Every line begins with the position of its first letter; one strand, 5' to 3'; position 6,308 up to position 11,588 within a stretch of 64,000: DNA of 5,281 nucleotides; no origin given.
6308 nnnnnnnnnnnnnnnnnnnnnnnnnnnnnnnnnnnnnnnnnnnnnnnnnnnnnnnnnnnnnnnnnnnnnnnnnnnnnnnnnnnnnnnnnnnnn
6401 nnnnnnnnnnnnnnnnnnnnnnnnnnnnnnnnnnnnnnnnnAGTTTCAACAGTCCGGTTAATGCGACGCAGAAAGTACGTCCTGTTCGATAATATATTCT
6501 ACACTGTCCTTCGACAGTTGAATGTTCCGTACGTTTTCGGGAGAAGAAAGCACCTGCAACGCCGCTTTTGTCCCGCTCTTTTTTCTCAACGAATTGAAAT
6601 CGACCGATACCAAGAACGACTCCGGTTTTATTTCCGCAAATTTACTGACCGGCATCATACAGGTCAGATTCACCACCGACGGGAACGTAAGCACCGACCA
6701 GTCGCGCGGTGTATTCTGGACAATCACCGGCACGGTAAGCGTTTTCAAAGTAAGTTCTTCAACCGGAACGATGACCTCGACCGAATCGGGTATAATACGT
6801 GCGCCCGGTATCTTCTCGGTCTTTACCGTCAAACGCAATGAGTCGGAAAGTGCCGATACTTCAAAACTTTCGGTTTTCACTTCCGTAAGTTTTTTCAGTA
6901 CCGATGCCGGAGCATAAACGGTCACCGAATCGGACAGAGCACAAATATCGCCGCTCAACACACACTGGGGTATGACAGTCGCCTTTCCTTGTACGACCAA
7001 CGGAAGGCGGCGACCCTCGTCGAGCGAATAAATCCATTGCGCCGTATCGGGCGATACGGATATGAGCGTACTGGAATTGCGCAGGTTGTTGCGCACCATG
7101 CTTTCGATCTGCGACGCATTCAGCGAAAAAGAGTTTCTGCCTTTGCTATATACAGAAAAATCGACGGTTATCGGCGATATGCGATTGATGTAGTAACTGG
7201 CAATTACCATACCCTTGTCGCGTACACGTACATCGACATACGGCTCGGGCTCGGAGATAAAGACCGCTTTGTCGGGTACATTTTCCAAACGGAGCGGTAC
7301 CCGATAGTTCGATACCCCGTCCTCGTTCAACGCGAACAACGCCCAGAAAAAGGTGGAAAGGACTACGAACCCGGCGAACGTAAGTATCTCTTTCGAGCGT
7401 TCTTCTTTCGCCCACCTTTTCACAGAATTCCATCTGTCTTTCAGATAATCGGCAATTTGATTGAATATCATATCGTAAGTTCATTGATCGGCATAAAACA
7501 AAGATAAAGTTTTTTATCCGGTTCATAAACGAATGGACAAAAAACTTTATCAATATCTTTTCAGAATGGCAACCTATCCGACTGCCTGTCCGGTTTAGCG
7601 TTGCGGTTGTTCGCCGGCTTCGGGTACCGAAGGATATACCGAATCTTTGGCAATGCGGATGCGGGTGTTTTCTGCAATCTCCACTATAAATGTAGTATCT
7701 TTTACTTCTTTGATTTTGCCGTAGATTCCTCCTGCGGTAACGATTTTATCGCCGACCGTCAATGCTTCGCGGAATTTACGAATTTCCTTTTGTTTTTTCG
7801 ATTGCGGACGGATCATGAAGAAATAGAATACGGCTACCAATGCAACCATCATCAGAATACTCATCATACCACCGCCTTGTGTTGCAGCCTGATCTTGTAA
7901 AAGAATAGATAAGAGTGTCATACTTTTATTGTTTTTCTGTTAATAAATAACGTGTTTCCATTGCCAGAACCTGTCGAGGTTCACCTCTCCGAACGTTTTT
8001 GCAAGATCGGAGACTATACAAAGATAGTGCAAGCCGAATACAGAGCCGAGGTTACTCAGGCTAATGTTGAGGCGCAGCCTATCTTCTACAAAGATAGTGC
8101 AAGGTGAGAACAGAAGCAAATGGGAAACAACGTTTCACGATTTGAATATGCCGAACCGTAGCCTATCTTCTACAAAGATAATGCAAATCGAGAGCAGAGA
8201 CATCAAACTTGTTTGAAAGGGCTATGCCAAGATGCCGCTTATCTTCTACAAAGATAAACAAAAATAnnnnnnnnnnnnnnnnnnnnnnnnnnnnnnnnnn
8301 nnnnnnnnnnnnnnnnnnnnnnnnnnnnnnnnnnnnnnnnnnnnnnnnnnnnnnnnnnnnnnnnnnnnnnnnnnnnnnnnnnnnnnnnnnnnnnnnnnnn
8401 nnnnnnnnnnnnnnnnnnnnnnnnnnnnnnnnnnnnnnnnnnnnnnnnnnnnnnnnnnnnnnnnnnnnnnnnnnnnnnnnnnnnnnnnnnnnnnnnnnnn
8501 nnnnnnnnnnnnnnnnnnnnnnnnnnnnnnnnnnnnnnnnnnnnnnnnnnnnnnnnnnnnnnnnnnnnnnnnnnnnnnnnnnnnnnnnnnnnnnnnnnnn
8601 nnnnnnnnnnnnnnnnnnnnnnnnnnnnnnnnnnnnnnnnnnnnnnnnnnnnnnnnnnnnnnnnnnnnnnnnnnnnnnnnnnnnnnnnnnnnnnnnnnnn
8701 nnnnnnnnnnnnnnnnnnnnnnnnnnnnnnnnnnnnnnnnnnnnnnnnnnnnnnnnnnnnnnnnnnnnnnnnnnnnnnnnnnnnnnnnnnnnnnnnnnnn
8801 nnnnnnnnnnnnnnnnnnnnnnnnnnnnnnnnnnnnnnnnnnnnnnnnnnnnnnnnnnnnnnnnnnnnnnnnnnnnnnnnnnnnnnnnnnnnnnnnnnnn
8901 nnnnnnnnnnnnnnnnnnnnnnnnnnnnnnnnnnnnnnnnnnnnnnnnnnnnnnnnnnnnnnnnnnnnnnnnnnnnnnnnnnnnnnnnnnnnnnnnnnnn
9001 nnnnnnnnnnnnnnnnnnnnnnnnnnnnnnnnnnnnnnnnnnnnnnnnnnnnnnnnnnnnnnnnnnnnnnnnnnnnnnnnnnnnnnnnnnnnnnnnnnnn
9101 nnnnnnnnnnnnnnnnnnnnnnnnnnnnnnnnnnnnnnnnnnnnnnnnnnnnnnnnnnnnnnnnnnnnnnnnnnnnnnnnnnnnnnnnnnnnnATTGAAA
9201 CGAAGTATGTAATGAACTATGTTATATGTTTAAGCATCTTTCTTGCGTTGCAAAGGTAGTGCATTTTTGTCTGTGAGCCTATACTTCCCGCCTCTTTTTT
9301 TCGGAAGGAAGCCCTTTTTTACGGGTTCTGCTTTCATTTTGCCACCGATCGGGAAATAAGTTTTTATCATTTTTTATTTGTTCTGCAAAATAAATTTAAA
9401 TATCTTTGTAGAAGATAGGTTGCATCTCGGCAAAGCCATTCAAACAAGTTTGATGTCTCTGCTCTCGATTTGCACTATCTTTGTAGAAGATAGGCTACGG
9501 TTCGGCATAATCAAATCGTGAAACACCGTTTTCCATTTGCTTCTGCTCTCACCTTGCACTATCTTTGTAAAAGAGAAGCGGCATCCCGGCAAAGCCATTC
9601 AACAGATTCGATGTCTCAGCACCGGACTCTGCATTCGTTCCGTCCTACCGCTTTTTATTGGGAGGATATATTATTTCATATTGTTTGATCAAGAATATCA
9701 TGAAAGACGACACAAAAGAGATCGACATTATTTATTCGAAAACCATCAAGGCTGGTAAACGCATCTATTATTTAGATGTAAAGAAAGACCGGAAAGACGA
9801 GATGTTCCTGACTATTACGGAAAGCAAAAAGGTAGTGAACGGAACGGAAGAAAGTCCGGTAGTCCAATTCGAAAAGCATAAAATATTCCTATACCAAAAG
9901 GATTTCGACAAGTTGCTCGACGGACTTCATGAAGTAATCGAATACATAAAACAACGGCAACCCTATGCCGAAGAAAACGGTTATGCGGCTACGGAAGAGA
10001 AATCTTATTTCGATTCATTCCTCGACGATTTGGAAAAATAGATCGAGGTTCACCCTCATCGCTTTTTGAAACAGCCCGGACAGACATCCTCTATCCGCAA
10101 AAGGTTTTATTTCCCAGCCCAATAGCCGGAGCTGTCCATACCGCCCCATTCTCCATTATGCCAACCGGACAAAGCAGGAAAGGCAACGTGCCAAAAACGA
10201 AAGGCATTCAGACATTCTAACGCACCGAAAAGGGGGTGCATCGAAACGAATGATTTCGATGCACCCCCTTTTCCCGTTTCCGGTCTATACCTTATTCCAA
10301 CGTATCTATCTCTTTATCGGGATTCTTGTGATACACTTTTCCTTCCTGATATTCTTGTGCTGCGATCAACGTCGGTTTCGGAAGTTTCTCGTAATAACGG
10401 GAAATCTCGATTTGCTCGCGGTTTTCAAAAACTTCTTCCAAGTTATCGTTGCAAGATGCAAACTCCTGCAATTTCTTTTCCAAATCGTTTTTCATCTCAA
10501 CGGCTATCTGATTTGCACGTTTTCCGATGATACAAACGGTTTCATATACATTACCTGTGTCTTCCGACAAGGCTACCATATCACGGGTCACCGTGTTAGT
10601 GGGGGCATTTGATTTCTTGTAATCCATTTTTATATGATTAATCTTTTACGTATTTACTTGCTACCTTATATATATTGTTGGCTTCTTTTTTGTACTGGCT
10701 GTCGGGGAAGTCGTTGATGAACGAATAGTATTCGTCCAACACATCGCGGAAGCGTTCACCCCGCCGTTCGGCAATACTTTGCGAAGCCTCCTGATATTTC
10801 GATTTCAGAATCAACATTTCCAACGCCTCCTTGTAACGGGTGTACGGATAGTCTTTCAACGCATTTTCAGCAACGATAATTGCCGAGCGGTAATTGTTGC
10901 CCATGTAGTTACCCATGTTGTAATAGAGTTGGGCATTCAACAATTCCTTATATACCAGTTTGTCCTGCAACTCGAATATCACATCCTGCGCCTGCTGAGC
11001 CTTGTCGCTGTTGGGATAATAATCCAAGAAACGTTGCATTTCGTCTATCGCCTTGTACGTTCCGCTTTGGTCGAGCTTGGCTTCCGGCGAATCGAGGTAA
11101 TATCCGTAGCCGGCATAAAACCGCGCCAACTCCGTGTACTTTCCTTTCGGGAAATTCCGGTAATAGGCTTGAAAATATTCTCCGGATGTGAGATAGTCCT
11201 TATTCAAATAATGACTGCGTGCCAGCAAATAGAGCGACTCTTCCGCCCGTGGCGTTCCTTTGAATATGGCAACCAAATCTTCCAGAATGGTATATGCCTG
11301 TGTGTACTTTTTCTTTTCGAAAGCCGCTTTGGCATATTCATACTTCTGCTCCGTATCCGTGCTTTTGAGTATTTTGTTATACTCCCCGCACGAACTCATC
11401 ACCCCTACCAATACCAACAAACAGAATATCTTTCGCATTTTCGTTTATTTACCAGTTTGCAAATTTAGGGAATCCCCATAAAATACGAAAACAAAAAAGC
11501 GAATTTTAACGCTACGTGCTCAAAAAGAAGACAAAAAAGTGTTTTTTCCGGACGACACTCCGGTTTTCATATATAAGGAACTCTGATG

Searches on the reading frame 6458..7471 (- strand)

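Call 11: search_protein_families(library=pfam, proteins=[window:6458-7471:-])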
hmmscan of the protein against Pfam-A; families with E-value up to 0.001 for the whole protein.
window:6458-7471:- (337 aa): 1 family
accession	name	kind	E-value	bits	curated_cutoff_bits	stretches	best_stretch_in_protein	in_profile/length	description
PF07949.17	YbbR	-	0.00027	21.6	22.3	1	181-234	26-80/81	YbbR-like protein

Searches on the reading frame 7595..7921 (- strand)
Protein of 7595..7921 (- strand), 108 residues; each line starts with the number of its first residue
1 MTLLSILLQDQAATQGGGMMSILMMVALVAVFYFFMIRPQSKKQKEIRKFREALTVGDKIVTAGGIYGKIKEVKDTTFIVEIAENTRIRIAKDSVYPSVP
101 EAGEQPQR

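Call 11: search_protein_families(library=pfam, proteins=[window:7595-7921:-])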
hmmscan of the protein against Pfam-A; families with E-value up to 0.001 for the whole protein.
window:7595-7921:- (108 aa): 1 family
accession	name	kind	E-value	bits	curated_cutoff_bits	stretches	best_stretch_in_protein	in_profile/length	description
PF02699.20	YajC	-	2.1e-30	104.8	28.2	1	20-95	1-76/78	Preprotein translocase subunit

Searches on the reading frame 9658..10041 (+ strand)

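Call 11: search_protein_families(library=pfam, proteins=[window:9658-10041:+])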
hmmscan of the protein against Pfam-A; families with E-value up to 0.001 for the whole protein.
window:9658-10041:+ (127 aa): 1 family
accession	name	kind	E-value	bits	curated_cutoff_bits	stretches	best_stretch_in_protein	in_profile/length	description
PF11680.14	DUF3276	-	5.2e-34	117.6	23.1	1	18-108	5-94/131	Protein of unknown function (DUF3276)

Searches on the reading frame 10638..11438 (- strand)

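Call 11: search_protein_families(library=pfam, proteins=[window:10638-11438:-])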
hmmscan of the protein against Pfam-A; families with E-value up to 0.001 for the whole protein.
window:10638-11438:- (266 aa): 6 families
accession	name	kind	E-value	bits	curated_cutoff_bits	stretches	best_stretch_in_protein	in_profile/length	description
PF13525.12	YfiO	-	4.7e-20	72.7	25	1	28-213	4-188/203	Outer membrane lipoprotein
PF13174.12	TPR_6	-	7.9e-07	29.8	26.3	0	67-98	1-32/33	Tetratricopeptide repeat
PF13432.12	TPR_16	-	3.7e-05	24.5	32.7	1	36-98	4-63/65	Tetratricopeptide repeat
PF12895.13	ANAPC3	-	7.8e-05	23.3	27.2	0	62-83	19-40/82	Anaphase-promoting complex, cyclosome, subunit 3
PF13512.12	TPR_18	-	0.00034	21.3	21.9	0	180-231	23-74/145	Tetratricopeptide repeat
PF13428.12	TPR_14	-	0.00041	21.2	23.5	0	33-66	5-38/44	Tetratricopeptide repeat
